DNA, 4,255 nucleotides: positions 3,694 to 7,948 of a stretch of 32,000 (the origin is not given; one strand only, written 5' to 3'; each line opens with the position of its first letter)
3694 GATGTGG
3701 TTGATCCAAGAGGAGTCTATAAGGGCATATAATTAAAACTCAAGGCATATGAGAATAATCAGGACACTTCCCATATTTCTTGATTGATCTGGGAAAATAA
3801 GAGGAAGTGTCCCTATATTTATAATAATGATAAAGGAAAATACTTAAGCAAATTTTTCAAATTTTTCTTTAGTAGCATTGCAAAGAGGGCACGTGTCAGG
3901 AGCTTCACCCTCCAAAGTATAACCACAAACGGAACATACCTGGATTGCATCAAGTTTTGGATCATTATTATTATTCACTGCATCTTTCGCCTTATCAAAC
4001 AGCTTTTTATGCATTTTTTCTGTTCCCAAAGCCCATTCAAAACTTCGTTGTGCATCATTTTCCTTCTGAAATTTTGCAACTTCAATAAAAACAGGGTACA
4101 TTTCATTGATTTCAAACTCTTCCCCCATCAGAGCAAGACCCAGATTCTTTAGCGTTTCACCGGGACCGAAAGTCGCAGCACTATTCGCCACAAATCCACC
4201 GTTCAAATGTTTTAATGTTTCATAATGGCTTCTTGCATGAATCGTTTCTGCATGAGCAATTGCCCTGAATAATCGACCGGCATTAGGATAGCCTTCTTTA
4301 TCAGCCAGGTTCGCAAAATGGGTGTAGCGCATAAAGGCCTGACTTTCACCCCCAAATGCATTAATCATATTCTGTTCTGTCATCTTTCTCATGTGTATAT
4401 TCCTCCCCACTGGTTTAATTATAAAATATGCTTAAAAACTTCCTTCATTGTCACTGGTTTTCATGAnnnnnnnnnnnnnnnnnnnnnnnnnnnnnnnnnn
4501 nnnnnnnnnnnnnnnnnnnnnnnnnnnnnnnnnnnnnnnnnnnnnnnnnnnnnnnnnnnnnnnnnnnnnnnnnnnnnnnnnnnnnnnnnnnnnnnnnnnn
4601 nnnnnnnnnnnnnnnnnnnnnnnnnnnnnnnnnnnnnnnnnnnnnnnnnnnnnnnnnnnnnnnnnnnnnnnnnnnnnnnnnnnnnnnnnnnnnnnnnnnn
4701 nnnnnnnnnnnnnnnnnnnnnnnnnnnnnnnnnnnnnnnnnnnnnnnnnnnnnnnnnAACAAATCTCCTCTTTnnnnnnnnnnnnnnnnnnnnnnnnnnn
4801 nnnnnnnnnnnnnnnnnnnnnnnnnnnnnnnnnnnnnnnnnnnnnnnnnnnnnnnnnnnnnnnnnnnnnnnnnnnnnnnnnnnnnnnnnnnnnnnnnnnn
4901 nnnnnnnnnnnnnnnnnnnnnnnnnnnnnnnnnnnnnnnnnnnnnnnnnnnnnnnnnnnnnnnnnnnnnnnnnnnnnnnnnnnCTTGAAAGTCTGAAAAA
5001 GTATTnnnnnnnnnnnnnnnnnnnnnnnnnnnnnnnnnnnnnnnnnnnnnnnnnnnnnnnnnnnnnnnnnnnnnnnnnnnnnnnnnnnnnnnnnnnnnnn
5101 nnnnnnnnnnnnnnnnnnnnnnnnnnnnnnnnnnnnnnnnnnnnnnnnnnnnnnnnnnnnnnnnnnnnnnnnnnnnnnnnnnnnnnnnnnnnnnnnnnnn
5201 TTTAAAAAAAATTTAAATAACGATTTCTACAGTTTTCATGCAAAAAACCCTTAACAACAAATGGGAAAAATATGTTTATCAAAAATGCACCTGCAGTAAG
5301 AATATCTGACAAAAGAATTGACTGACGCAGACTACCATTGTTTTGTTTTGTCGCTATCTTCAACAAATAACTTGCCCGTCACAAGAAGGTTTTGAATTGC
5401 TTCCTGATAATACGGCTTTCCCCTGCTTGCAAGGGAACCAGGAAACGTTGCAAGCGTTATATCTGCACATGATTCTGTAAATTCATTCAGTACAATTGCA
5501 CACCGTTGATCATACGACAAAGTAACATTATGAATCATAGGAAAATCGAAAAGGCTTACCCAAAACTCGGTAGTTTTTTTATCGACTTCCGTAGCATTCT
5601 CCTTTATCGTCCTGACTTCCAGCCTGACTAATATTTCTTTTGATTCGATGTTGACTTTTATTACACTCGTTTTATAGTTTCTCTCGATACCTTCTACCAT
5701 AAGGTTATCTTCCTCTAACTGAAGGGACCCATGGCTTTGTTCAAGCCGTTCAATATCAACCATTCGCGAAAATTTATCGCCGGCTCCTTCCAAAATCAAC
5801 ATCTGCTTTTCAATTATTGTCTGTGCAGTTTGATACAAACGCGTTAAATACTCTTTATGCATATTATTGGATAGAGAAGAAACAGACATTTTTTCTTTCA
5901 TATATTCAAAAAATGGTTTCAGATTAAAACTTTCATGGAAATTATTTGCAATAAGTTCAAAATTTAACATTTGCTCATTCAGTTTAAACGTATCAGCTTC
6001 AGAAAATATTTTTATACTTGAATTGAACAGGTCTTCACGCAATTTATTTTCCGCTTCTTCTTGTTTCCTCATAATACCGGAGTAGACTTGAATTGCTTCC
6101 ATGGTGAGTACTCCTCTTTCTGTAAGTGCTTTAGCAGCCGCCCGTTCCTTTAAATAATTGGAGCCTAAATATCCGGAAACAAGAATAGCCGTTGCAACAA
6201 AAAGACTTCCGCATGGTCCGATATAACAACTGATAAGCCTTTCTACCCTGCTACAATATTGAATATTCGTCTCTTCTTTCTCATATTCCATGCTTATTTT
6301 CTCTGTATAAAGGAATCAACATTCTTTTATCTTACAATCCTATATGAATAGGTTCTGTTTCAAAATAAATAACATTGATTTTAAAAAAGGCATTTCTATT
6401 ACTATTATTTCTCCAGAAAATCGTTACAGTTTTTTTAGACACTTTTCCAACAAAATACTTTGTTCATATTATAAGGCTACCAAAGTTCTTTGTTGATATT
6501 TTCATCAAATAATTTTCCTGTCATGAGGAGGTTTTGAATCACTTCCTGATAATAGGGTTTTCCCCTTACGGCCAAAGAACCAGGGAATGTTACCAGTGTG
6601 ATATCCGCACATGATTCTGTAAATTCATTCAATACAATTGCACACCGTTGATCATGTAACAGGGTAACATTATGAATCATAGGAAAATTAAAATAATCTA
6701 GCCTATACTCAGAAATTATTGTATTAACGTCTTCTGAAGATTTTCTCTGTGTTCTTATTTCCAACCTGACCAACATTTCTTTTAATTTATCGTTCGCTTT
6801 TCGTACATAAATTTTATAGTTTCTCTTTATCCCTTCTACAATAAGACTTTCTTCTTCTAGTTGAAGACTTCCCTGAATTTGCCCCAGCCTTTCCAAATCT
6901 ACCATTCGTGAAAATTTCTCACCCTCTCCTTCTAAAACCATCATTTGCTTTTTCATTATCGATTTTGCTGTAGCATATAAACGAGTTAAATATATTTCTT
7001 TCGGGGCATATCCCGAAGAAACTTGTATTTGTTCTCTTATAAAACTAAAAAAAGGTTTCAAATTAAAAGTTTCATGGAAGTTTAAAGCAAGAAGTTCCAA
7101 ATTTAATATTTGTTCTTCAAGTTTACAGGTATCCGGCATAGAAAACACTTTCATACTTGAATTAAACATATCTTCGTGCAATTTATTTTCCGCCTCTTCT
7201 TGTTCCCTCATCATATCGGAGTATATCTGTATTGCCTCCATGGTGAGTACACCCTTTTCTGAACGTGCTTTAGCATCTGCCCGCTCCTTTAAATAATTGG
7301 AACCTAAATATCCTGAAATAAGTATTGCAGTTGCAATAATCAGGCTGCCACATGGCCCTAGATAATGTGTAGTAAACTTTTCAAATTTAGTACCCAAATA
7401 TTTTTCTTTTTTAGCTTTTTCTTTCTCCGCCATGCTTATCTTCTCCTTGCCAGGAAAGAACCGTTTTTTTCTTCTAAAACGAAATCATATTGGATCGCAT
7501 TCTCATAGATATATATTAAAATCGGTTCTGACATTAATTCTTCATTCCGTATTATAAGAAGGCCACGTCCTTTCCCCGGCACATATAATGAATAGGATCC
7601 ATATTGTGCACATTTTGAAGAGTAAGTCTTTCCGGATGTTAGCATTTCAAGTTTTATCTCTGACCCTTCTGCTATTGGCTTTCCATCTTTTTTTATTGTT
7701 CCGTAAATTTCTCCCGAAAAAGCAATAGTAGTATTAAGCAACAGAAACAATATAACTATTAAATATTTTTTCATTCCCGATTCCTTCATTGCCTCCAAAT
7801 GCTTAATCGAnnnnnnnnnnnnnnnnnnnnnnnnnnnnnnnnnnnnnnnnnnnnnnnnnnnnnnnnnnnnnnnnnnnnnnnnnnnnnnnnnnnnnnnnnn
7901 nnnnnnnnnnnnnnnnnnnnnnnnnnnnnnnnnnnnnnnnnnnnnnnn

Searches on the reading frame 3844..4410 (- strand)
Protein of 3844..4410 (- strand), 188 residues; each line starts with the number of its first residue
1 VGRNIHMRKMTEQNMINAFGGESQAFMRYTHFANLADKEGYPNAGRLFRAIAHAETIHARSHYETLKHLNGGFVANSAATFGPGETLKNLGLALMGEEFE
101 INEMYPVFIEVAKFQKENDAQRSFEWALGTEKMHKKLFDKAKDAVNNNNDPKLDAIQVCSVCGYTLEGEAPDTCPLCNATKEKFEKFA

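Call 9: search_protein_families(library=pfam, proteins=[window:3844-4410:-], max_evalue=0.001)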
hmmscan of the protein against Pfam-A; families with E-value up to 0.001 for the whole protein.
window:3844-4410:- (188 aa): 3 families
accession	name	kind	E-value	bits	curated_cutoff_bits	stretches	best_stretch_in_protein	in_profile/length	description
PF02915.23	Rubrerythrin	-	1.7e-23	83.9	22.8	1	17-141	5-136/137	Rubrerythrin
PF21349.2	RUBY_RBDX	-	1.4e-12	47.3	26.5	1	158-185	2-30/30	Rubrerythrin, rubredoxin-like domain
PF00210.30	Ferritin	-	8.4e-05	23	24.5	1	22-139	11-133/142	Ferritin-like domain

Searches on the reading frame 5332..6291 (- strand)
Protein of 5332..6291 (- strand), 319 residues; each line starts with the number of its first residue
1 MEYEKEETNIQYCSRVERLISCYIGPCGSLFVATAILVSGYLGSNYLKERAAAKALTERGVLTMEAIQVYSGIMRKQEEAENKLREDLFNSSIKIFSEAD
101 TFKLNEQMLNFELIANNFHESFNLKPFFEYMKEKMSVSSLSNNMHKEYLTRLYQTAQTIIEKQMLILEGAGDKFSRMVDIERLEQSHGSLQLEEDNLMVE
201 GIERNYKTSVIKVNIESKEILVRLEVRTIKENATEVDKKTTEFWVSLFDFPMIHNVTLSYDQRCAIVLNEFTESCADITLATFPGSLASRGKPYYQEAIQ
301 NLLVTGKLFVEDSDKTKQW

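Call 3: search_protein_families(library=pfam, proteins=[window:5332-6291:-], max_evalue=1)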
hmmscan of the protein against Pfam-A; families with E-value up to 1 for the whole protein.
window:5332-6291:- (319 aa): 2 families
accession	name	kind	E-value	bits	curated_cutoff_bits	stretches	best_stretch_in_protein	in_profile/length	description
PF09787.14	Golgin_A5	-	1.9e-05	24.8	31.7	1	128-260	148-285/305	Golgin subfamily A member 5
PF24739.1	DUF7690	-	0.097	13.6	25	1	87-136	33-79/84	Domain of unknown function (DUF7690)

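Call 4: search_protein_families(library=ncbifam, proteins=[window:5332-6291:-], max_evalue=1)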
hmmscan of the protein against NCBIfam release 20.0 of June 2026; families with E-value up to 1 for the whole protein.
window:5332-6291:- (319 aa): 1 family
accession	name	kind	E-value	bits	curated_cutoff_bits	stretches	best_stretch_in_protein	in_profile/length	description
NF005595.0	PRK07327.1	subfamily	0.14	11.3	292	1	131-192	27-87/271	enoyl-CoA hydratase/isomerase family protein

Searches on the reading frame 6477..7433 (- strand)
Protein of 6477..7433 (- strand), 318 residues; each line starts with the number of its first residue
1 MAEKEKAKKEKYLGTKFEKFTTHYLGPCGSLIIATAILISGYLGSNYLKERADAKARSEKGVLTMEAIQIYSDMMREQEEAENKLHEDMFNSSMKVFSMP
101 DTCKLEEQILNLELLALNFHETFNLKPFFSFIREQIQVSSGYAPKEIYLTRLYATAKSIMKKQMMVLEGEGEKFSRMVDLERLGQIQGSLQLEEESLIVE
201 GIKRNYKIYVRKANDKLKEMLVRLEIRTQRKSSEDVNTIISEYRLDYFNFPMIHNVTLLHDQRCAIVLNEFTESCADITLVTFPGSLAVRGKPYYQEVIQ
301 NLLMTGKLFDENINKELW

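Call 3: search_protein_families(library=pfam, proteins=[window:6477-7433:-], max_evalue=1)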
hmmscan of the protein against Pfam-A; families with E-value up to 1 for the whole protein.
window:6477-7433:- (318 aa): 2 families
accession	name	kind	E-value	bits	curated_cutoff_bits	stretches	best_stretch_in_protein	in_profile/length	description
PF18958.6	DUF5700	-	0.031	14.1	25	1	62-157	4-83/283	Putative zinc dependent peptidase (DUF5700)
PF23109.1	ARCH_RTEL1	-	0.42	11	27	0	67-113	2-48/181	RTEL1 helicase, ARCH domain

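Call 4: search_protein_families(library=ncbifam, proteins=[window:6477-7433:-], max_evalue=1)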
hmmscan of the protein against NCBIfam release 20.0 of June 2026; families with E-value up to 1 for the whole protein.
window:6477-7433:- (318 aa): 0 families

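Call 60: search_solved_structures(query=window:6477-7433:-, max_evalue=1)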
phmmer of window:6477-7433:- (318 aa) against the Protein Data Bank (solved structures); distinct sequences matched with E-value up to 1: 0.

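Call 62: find_homologous_proteins(query=window:6477-7433:-)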
Query window:6477-7433:- (318 aa): 138 proteins with E <= 0.001 among 1113 candidates; the best 120 are listed.
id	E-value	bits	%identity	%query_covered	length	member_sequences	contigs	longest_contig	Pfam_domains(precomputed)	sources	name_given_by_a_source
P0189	4.1e-202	688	99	100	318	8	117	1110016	-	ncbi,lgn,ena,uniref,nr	ncbi:MAG: hypothetical protein K8F34_16170 [Candidatus Kuenenia stuttgartiensis]|uniref:hypothetical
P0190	1.5e-186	637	95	94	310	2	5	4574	-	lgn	-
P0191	2.3e-174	597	85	100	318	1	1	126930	-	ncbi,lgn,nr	ncbi:MAG: hypothetical protein E3K37_04035 [Candidatus Kuenenia sp.]|nr:hypothetical protein [Candid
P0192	1.2e-131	456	67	100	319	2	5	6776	-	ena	-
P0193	3.4e-124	432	62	100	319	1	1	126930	-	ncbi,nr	ncbi:MAG: hypothetical protein E3K37_04040 [Candidatus Kuenenia sp.]|nr:hypothetical protein [Candid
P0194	1.2e-123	430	65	98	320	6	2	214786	-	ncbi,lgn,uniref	ncbi:hypothetical protein [Candidatus Kuenenia sp.]|uniref:hypothetical protein n=1 Tax=Candidatus K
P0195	3.3e-85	304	47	100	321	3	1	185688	-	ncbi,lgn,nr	ncbi:MAG: hypothetical protein E3K36_04860 [Candidatus Brocadia sp.]|nr:hypothetical protein [Candid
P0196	6.1e-76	274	47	90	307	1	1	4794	-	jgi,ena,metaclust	metaclust:\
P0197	1.1e-74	269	46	89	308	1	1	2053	-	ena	-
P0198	1.3e-73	266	47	95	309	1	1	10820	-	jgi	jgi:hypothetical protein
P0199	2.9e-73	265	46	90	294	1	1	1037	-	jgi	jgi:hypothetical protein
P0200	3.1e-73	265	45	96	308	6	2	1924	-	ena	-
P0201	4.1e-73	264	47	88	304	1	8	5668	-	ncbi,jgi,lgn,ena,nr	ncbi:hypothetical protein DRP98_05210 [candidate division KSB1 bacterium]|nr:MAG: hypothetical prote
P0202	5.2e-73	264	46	90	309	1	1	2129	-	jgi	jgi:hypothetical protein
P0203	9.0e-73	263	46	90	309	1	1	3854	-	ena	-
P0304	2.6e-60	222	42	88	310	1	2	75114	-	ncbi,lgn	ncbi:MAG: hypothetical protein ACM3Q4_09985 [Acidobacteriota bacterium]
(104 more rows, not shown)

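Call 64: find_encoding_contigs(protein=P0195, flank=6000, max_places=1)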
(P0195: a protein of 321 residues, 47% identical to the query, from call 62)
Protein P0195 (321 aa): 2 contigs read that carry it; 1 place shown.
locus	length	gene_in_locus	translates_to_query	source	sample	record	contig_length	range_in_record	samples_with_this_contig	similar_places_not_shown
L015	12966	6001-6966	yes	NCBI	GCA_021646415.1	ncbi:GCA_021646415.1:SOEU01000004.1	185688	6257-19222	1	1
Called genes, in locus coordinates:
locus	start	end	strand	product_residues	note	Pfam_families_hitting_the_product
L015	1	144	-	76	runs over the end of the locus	-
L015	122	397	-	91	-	PF21748:UPF0150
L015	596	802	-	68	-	PF13495:Phage_int_SAM_4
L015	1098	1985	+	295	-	-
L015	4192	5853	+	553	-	PF16694:Cytochrome_P460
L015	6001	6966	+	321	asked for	-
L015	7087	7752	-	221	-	PF01738:DLH, PF00326:Peptidase_S9 (faint), PF00561:Abhydrolase_1 (faint), PF12146:Hydrolase_4 (faint), PF02129:Peptidase_S15 (faint)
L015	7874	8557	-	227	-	PF00156:Pribosyltran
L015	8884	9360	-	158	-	PF00072:Response_reg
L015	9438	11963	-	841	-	PF14417:MEDS, PF00989:PAS, PF08448:PAS_4, PF13188:PAS_8, PF13426:PAS_9, PF00989:PAS, PF08448:PAS_4, PF13426:PAS_9, +4 more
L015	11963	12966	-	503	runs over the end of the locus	PF00072:Response_reg, PF00989:PAS, PF08448:PAS_4, PF13188:PAS_8 (weak), PF13426:PAS_9, PF00512:HisKA, PF02518:HATPase_c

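Call 65: find_encoding_contigs(protein=P0304, flank=6000, max_places=1)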
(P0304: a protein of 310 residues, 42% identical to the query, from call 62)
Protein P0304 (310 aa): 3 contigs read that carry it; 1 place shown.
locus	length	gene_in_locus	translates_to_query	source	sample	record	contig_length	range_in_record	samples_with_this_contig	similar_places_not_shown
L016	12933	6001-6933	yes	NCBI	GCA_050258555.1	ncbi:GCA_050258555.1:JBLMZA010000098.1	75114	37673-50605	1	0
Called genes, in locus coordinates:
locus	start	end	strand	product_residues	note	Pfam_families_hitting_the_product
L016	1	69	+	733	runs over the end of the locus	PF17191:RecG_wedge, PF01336:tRNA_anti-codon, PF00176:SNF2-rel_dom (weak), PF00270:DEAD, PF04851:ResIII, PF22590:Cas3-like_C_2 (faint), PF00271:Helicase_C, PF19833:RecG_dom3_C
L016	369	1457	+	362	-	PF13535:ATP-grasp_4 (faint), PF01071:GARS_A (weak), PF02655:ATP-grasp_3, PF07478:Dala_Dala_lig_C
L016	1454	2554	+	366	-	PF02655:ATP-grasp_3, PF08443:RimK (faint), PF07478:Dala_Dala_lig_C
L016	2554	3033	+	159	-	PF00583:Acetyltransf_1 (weak), PF13673:Acetyltransf_10 (weak), PF13508:Acetyltransf_7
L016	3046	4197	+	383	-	PF04055:Radical_SAM, PF12544:LAM_C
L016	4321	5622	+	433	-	PF03721:UDPG_MGDP_dh_N, PF03446:NAD_binding_2 (weak), PF00984:UDPG_MGDP_dh, PF03720:UDPG_MGDP_dh_C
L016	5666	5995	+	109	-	-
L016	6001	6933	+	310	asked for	-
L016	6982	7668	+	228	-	PF13505:OMP_b-brl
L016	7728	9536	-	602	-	PF13510:Fer2_4, PF10588:NADH-G_4Fe-4S_3, PF12838:Fer4_7, PF13183:Fer4_8 (weak), PF14697:Fer4_21 (weak), PF22117:Fer4_Nqo3 (weak), PF02906:Fe_hyd_lg_C, PF02256:Fe_hyd_SSU, +3 more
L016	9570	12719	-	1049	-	PF01512:Complex1_51K, PF10589:NADH_4Fe-4S, PF14691:Fer4_20, PF01266:DAO (weak), PF07992:Pyr_redox_2, PF13450:NAD_binding_8, PF13738:Pyr_redox_3, PF00070:Pyr_redox, +7 more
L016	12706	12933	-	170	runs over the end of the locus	PF01257:2Fe-2S_thioredx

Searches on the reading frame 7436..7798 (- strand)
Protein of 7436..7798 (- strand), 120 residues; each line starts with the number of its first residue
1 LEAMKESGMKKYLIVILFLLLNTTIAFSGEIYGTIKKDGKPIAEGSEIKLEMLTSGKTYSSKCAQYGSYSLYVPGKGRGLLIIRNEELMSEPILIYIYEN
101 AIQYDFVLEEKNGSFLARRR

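Call 3: search_protein_families(library=pfam, proteins=[window:7436-7798:-], max_evalue=1)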
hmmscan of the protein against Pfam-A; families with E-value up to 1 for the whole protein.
window:7436-7798:- (120 aa): 1 family
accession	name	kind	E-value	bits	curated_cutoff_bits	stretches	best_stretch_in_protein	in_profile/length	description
PF12746.13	GNAT_acetyltran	-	0.16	12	26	1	58-103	138-183/243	GNAT acetyltransferase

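Call 4: search_protein_families(library=ncbifam, proteins=[window:7436-7798:-], max_evalue=1)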
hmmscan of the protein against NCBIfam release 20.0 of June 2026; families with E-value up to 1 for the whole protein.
window:7436-7798:- (120 aa): 1 family
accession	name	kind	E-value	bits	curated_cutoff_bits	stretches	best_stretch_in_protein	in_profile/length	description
NF041798.1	Ced_CedA2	equivalog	0.11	12.7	80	1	9-27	1-19/50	Ced DNA import system-associated protein CedA2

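Call 61: search_solved_structures(query=window:7436-7798:-, max_evalue=1)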
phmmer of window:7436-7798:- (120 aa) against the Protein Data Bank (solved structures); distinct sequences matched with E-value up to 1: 5.
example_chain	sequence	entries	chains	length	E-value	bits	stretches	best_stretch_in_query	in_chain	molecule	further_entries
8xqj_A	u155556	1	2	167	0.096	16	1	6-78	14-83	JN241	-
8ido_C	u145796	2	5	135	0.16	15.4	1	39-87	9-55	VHH-T148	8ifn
2qz6_A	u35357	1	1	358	0.52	13.7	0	63-87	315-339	Beta-lactamase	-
6wq2_A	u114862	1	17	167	0.6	13.5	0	27-44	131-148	Structural protein MCP2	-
7vfb_B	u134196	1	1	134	0.97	12.8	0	39-78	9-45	nb2b4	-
